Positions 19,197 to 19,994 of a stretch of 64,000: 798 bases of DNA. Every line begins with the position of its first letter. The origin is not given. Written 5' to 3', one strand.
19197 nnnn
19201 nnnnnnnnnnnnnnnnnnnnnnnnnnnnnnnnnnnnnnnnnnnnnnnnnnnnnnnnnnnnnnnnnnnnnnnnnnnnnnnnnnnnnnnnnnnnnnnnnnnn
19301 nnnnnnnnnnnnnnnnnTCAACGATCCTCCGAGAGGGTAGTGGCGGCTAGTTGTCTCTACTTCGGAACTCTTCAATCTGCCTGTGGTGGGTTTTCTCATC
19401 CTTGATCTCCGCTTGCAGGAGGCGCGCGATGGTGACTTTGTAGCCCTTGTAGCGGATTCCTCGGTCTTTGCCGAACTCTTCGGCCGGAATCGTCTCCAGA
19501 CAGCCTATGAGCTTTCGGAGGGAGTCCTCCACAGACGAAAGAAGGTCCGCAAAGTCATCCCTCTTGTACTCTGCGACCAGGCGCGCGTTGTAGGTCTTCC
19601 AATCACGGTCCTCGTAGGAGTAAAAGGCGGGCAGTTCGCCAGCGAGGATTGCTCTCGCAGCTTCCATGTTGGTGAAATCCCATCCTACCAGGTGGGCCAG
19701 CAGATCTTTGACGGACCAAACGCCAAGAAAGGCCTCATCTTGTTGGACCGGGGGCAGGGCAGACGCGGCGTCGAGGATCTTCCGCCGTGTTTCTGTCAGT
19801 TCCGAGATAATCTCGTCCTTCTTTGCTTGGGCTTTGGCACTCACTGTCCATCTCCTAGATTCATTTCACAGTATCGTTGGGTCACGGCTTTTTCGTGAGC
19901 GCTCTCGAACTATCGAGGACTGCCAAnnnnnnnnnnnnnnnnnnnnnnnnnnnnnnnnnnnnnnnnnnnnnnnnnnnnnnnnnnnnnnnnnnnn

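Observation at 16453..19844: Three ClbS/DfsB domains in 3.4 kb, including a rare tandem-domain protein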

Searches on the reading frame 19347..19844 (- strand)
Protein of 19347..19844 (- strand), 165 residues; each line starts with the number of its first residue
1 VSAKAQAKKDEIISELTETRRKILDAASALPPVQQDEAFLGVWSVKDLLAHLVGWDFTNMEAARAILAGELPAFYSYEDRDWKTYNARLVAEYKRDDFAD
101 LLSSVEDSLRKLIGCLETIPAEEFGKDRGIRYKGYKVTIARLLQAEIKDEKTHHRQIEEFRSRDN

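Call 3: search_protein_families(library=pfam, proteins=[window:19347-19844:-], max_evalue=0.01)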
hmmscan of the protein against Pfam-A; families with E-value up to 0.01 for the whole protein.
window:19347-19844:- (165 aa): 4 families
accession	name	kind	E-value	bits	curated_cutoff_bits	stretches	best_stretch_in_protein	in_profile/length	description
PF08020.16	DUF1706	-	5.2e-09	36.7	24.2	1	6-144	4-147/166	Protein of unknown function (DUF1706)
PF12867.12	DinB_2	-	1.5e-08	35.6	24.8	1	16-157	2-128/128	DinB superfamily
PF11716.13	MDMPI_N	-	5.1e-05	24.4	24.2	1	43-122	29-106/140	Mycothiol maleylpyruvate isomerase N-terminal domain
PF05163.17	DinB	-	0.0043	17.4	23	0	1-154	1-134/165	DinB family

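Call 4: search_protein_families(library=ncbifam, proteins=[window:19347-19844:-], max_evalue=0.01)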
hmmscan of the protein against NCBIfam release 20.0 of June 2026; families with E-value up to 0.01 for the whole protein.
window:19347-19844:- (165 aa): 2 families
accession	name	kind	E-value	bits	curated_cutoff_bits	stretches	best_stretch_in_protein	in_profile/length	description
TIGR03083.1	TIGR03083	domain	6.3e-05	23.4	50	1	16-125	2-103/202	maleylpyruvate isomerase family mycothiol-dependent enzyme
NF009807.1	PRK13291.1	equivalog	0.0002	21.2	160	1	5-164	15-170/172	YfiT family bacillithiol transferase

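Call 6: search_solved_structures(query=window:19347-19844:-, max_evalue=1, show_alignments=3)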
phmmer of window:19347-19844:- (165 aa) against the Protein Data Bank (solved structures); distinct sequences matched with E-value up to 1: 3.
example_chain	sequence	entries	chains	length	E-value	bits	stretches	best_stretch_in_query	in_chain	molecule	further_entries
1rxq_A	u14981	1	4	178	0.014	18.3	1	6-86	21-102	yfiT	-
5cof_A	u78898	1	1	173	0.46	13.4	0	43-101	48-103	Uncharacterized protein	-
2n5d_A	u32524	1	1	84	0.78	12.7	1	5-73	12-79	fusion protein of two PKS domains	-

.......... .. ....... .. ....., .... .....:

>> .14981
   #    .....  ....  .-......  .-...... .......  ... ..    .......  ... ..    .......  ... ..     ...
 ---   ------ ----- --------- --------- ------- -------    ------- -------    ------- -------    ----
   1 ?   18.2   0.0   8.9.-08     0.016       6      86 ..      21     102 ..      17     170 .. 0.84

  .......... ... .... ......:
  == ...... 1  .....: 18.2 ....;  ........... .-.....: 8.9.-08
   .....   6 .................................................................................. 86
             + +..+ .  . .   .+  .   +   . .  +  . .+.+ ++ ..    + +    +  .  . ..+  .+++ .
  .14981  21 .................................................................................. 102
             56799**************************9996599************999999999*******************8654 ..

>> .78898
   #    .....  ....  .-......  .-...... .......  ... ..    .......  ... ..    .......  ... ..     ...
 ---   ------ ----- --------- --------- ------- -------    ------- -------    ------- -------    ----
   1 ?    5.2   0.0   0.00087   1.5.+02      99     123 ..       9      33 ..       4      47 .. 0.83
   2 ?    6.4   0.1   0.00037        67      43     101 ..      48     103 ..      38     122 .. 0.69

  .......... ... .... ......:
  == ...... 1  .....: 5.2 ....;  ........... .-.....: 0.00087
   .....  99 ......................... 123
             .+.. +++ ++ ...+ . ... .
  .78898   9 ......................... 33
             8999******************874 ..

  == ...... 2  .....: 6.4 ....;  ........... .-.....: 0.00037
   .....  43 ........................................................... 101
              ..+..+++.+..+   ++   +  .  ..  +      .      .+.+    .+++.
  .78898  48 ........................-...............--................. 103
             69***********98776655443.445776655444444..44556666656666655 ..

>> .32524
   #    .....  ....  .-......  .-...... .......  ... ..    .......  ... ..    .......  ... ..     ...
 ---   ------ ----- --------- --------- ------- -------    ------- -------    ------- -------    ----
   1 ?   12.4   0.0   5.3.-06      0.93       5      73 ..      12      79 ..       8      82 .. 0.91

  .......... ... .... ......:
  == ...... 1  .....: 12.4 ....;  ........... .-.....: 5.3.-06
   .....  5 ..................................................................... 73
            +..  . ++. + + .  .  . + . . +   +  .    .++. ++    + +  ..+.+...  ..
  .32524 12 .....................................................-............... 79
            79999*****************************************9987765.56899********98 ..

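Call 35: find_homologous_proteins(query=window:19347-19844:-, max_evalue=0.001)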
Query window:19347-19844:- (165 aa): 814 proteins with E <= 0.001 among 1031 candidates; the best 120 are listed.
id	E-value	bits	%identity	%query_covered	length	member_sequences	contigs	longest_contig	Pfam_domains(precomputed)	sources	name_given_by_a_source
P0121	1.1e-89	316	90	99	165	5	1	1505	PF12867.13,PF08020.17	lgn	-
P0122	4.3e-88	311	87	100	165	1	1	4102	PF12867.13,PF08020.17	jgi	jgi:hypothetical protein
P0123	2.7e-86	305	86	99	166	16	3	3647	PF12867.13,PF08020.17,PF05163.18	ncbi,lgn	-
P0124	2.0e-85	302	85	100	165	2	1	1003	PF12867.13,PF08020.17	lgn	-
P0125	8.0e-83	294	81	100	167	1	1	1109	PF12867.13,PF08020.17,PF05163.18,PF11716.14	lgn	-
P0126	1.9e-82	292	81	100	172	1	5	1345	PF12867.13,PF08020.17,PF05163.18,PF11716.14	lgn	-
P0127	4.0e-82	291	80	99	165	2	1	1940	PF12867.13,PF08020.17,PF11716.14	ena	-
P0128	5.3e-81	288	82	99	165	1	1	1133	PF12867.13,PF08020.17,PF11716.14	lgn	-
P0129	6.1e-81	288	80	99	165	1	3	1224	PF12867.13,PF08020.17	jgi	jgi:hypothetical protein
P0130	2.5e-80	286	78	100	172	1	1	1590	PF12867.13,PF08020.17,PF05163.18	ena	-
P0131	7.2e-80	284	81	97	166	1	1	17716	PF12867.13,PF08020.17,PF11716.14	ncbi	-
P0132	8.2e-80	284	79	100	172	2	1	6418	PF12867.13,PF08020.17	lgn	-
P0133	1.1e-79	283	78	98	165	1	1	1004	PF12867.13,PF08020.17,PF11716.14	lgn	-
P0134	1.6e-79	283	79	100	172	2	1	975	PF12867.13,PF08020.17,PF05163.18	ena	-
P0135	3.1e-79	282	80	98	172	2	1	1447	PF12867.13,PF08020.17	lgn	-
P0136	3.3e-79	282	79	100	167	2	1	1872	PF12867.13,PF08020.17,PF05163.18,PF11716.14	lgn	-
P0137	4.3e-79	282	78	99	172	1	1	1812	PF12867.13,PF08020.17,PF05163.18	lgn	-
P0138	5.0e-79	281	79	99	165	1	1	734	PF12867.13,PF08020.17,PF11716.14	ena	-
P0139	6.5e-79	281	80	97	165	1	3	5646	PF12867.13,PF08020.17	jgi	jgi:hypothetical protein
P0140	8.7e-79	281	78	100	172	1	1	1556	PF12867.13,PF08020.17,PF05163.18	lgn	-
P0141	1.2e-78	280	79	98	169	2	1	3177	PF12867.13,PF08020.17,PF11716.14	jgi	jgi:uncharacterized damage-inducible protein DinB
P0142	1.7e-78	280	78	97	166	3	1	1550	PF12867.13,PF08020.17,PF11716.14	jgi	-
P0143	3.6e-78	279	77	99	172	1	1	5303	PF12867.13,PF08020.17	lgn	-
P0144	3.8e-78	278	78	98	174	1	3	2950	PF12867.13,PF08020.17,PF11716.14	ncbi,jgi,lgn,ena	-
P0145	5.0e-78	278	77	98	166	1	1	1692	PF12867.13,PF08020.17,PF11716.14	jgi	jgi:hypothetical protein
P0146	1.7e-77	276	75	100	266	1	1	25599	PF12867.13,PF08020.17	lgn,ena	-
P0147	1.8e-77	276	78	96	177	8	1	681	PF12867.13,PF08020.17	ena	-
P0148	3.0e-77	276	79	97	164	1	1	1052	PF12867.13,PF08020.17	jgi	-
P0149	3.1e-77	276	78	98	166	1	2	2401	PF12867.13,PF08020.17,PF11716.14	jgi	jgi:hypothetical protein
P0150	5.3e-77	275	78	98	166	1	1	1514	PF12867.13,PF08020.17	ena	-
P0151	6.8e-77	274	77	96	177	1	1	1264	PF12867.13,PF08020.17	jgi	jgi:hypothetical protein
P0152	9.4e-77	274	78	100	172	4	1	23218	PF12867.13,PF08020.17,PF05163.18,PF11716.14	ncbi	-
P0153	2.0e-76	273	76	100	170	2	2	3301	PF12867.13,PF08020.17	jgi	-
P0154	4.9e-76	272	78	97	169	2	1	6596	PF12867.13,PF08020.17,PF05163.18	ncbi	ncbi:MAG: DinB family protein [Anaerolineae bacterium]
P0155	5.5e-76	271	76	97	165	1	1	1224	PF12867.13,PF08020.17,PF11716.14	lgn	-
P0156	6.3e-76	271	74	99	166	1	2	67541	PF12867.13,PF08020.17,PF11716.14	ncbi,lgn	-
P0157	6.9e-76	271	78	97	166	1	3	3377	PF12867.13,PF08020.17,PF11716.14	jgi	jgi:hypothetical protein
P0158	7.5e-76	271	77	96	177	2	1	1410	PF12867.13,PF08020.17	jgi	jgi:hypothetical protein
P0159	9.6e-76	271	77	100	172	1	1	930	PF12867.13,PF08020.17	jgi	jgi:hypothetical protein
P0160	1.6e-75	270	77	100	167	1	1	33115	PF12867.13,PF08020.17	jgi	-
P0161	1.9e-75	270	75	96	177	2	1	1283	PF12867.13,PF08020.17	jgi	jgi:hypothetical protein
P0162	2.2e-75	270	76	99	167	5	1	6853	PF12867.13,PF08020.17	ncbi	-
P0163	2.4e-75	269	75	96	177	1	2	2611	PF12867.13,PF08020.17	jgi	jgi:hypothetical protein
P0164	3.3e-75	269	75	96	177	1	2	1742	PF12867.13,PF08020.17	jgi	jgi:hypothetical protein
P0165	1.3e-74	267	76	100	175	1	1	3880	PF12867.13,PF08020.17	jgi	jgi:hypothetical protein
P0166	1.4e-74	267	76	100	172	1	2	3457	PF12867.13,PF08020.17,PF05163.18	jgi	jgi:hypothetical protein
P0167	2.0e-74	266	76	97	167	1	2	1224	PF12867.13,PF08020.17,PF11716.14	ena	-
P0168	2.1e-74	266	75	99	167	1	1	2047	PF12867.13,PF08020.17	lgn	-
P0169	4.6e-74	265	73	100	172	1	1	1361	PF12867.13,PF08020.17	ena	-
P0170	5.1e-74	265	74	96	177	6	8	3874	PF12867.13,PF08020.17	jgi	jgi:hypothetical protein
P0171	7.0e-74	265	75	100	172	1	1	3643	PF08020.17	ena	-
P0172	7.2e-74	265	73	100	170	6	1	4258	PF12867.13,PF08020.17,PF05163.18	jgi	jgi:hypothetical protein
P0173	1.3e-73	264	76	95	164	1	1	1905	PF12867.13,PF08020.17,PF05163.18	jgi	jgi:uncharacterized damage-inducible protein DinB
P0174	1.9e-73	263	77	100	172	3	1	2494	PF12867.13,PF08020.17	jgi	-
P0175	3.7e-73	262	72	100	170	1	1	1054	PF12867.13,PF08020.17,PF05163.18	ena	-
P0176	4.8e-73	262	72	100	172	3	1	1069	PF12867.13,PF08020.17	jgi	-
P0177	5.3e-73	262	71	100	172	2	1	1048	PF12867.13,PF08020.17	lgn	-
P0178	5.7e-73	262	75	100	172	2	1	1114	PF12867.13,PF08020.17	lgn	-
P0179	7.4e-73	261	75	99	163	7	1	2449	PF12867.13,PF08020.17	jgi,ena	-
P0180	8.0e-73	261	76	95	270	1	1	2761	PF12867.13,PF08020.17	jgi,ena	-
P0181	1.6e-72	260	73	98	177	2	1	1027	PF12867.13,PF08020.17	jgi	-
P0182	1.6e-72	260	72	99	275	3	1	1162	PF12867.13,PF08020.17,PF04993.19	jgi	jgi:hypothetical protein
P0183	2.2e-72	260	73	98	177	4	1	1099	PF12867.13,PF08020.17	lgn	-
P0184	3.9e-72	259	73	97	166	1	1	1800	PF12867.13,PF08020.17,PF05163.18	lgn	-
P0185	4.0e-72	259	71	99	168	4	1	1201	PF12867.13,PF08020.17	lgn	-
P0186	7.3e-72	258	73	97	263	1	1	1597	PF12867.13,PF08020.17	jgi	jgi:hypothetical protein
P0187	9.6e-72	258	73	97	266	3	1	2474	PF12867.13,PF08020.17,PF11716.14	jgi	-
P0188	1.0e-71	258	74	97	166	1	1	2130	PF12867.13,PF08020.17,PF05163.18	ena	-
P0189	1.5e-71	257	73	99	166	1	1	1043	PF12867.13,PF08020.17,PF11716.14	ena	-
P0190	1.9e-71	257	75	93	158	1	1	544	PF12867.13,PF08020.17,PF11716.14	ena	-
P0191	2.6e-71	256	70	100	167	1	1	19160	PF12867.13,PF08020.17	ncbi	-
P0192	3.1e-71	256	72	99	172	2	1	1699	PF12867.13,PF08020.17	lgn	-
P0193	3.2e-71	256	72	99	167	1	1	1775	PF12867.13,PF08020.17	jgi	jgi:hypothetical protein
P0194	4.5e-71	255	72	99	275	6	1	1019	PF12867.13,PF08020.17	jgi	-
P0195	4.8e-71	255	71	99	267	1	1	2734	PF12867.13,PF08020.17,PF11716.14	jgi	jgi:hypothetical protein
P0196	4.8e-71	255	71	98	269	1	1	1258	PF12867.13,PF08020.17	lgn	-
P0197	5.4e-71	255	73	97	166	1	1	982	PF12867.13,PF08020.17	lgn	-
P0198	5.6e-71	255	70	100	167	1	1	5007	PF12867.13,PF08020.17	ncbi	-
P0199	6.1e-71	255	72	96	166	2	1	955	PF12867.13,PF08020.17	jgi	jgi:hypothetical protein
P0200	7.3e-71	255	72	98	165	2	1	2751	PF12867.13,PF08020.17,PF05163.18,PF11716.14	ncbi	-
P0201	2.7e-70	253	71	98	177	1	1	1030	PF12867.13,PF08020.17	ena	-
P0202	3.3e-70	253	76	95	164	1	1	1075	PF12867.13,PF08020.17,PF05163.18,PF11716.14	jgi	jgi:hypothetical protein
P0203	3.4e-70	253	71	100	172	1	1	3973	PF12867.13,PF08020.17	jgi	-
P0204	4.0e-70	252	71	99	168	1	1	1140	PF12867.13,PF08020.17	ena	-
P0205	4.0e-70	252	68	100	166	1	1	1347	PF12867.13,PF08020.17,PF11716.14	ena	-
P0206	1.4e-69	251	70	98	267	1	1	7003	PF12867.13,PF08020.17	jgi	-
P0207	1.5e-69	251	69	98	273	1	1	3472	PF12867.13,PF08020.17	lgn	-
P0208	1.9e-69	250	69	100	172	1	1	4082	PF12867.13,PF08020.17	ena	-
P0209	2.3e-69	250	69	99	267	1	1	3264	PF12867.13,PF08020.17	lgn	-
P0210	2.5e-69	250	70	98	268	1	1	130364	PF12867.13,PF08020.17,PF04993.19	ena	-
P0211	3.3e-69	249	72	94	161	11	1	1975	PF12867.13,PF08020.17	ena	-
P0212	3.5e-69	249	70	97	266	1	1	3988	PF12867.13,PF08020.17,PF11716.14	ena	-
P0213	5.7e-69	249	70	97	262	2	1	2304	PF12867.13,PF08020.17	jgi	jgi:hypothetical protein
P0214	6.6e-69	248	70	99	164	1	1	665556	PF12867.13,PF08020.17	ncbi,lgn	-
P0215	8.0e-69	248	71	97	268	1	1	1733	PF12867.13,PF08020.17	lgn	-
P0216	8.6e-69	248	70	99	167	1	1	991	PF12867.13,PF08020.17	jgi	jgi:hypothetical protein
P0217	1.1e-68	248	71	98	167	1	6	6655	PF12867.13,PF08020.17,PF11716.14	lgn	-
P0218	1.7e-68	247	68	100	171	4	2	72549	PF12867.13,PF08020.17,PF05163.18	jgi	jgi:hypothetical protein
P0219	1.7e-68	247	69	99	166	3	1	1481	PF12867.13,PF08020.17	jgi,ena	-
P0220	1.7e-68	247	68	96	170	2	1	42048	PF12867.13,PF08020.17,PF05163.18,PF11716.14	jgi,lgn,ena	-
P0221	2.2e-68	247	67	99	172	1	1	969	PF12867.13,PF08020.17,PF05163.18,PF11716.14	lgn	-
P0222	3.6e-68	246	68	100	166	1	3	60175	PF12867.13,PF08020.17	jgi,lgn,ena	-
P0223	5.1e-68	246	70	97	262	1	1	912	PF12867.13,PF08020.17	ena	-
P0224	5.5e-68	245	72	99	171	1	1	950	PF12867.13,PF08020.17,PF05163.18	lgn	-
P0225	7.0e-68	245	66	99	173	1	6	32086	PF12867.13,PF08020.17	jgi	jgi:hypothetical protein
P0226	8.5e-68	245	71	94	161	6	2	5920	PF12867.13,PF08020.17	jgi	-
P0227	9.2e-68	245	69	98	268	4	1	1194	PF12867.13,PF08020.17,PF04993.19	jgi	jgi:hypothetical protein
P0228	9.7e-68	245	68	96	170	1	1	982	PF12867.13,PF08020.17,PF11716.14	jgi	jgi:hypothetical protein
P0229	1.2e-67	244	70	100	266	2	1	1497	PF12867.13,PF08020.17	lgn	-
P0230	2.0e-67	244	82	82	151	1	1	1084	PF12867.13,PF08020.17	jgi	jgi:hypothetical protein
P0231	2.9e-67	243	69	98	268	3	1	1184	PF12867.13,PF08020.17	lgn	-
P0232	4.0e-67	243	67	99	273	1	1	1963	PF12867.13,PF08020.17,PF05163.18,PF11716.14,PF04993.19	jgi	jgi:hypothetical protein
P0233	4.6e-67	242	67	100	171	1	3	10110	PF12867.13,PF08020.17,PF05163.18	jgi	jgi:hypothetical protein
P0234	5.1e-67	242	68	99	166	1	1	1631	PF12867.13,PF08020.17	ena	-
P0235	5.4e-67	242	66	99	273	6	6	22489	PF12867.13,PF08020.17,PF04237.19,PF04993.19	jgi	jgi:hypothetical protein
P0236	6.6e-67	242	66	96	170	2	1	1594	PF12867.13,PF08020.17,PF11716.14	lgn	-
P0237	7.3e-67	242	69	96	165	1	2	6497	PF12867.13,PF08020.17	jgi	jgi:hypothetical protein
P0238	7.8e-67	242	70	95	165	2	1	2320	PF12867.13,PF08020.17,PF05163.18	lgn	-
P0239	9.0e-67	242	69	99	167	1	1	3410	PF12867.13,PF08020.17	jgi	-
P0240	1.1e-66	241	67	97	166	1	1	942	PF12867.13,PF08020.17,PF05163.18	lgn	-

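Call 38: find_encoding_contigs(protein=P0156, flank=8000, max_places=3)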
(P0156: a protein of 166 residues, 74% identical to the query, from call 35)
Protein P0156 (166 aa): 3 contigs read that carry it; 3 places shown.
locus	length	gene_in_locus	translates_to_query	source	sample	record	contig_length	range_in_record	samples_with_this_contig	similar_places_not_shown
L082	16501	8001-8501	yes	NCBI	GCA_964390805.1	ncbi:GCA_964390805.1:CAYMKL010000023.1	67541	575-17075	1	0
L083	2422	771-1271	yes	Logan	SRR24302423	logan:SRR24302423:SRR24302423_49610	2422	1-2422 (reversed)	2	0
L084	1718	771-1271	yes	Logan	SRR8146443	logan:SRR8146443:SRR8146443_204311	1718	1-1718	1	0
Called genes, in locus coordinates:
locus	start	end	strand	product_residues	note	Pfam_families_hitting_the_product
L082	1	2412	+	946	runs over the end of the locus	PF04313:HSDR_N (faint), PF02384:N6_Mtase, PF01170:UPF0020 (faint), PF20473:MmeI_Mtase, PF07669:Eco57I, PF12950:TaqI_C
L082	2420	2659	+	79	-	PF22014:DUF6932 (weak)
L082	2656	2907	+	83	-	-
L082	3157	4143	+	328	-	PF00753:Lactamase_B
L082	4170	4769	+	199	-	PF00857:Isochorismatase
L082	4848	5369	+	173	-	PF13671:AAA_33, PF00004:AAA (weak)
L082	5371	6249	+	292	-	PF00248:Aldo_ket_red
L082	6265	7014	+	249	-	PF00702:Hydrolase, PF13419:HAD_2 (weak)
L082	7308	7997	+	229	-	PF01553:Acyltransferase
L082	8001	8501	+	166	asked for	PF08020:DUF1706, PF11716:MDMPI_N (weak), PF12867:DinB_2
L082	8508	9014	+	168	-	PF05163:DinB (weak), PF12867:DinB_2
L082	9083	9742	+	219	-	PF00756:Esterase, PF10503:Esterase_PHB (faint), PF02230:Abhydrolase_2, PF12146:Hydrolase_4 (faint), PF01738:DLH (weak), PF00326:Peptidase_S9 (faint)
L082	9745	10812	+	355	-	PF02275:CBAH, PF03417:AAT (weak)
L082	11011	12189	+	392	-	-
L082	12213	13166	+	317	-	PF00291:PALP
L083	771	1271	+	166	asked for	PF08020:DUF1706, PF11716:MDMPI_N (weak), PF12867:DinB_2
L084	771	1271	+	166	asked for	PF08020:DUF1706, PF11716:MDMPI_N (weak), PF12867:DinB_2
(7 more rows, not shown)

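Call 47: predict_structure(alignment_id=A2)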
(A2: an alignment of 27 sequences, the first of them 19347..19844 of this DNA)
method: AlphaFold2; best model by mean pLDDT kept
length: 165 residues; sequences in the alignment: 27
mean_pLDDT: 93.6   pTM: 0.88
mean pLDDT of the five models: 93.6, 93.0, 92.5, 92.1, 88.0
residues with pLDDT >= 90: 136; 70-90: 25; 50-70: 4; < 50: 0
segments of 3 or more residues with pLDDT < 50: none
pLDDT, mean of each block of 10 residues (from residue 1): 92 98 95 84 89 98 98 90 92 95 98 98 96 96 97 93 72
secondary structure, 60 per line:
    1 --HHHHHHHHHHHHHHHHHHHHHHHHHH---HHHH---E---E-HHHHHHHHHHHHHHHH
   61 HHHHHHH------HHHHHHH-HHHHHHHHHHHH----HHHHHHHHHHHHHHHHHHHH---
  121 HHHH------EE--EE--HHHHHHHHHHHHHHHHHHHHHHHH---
elements in order: H3-28 H32-35 H45-67 H74-80 H82-93 H98-117 H121-124 H139-162
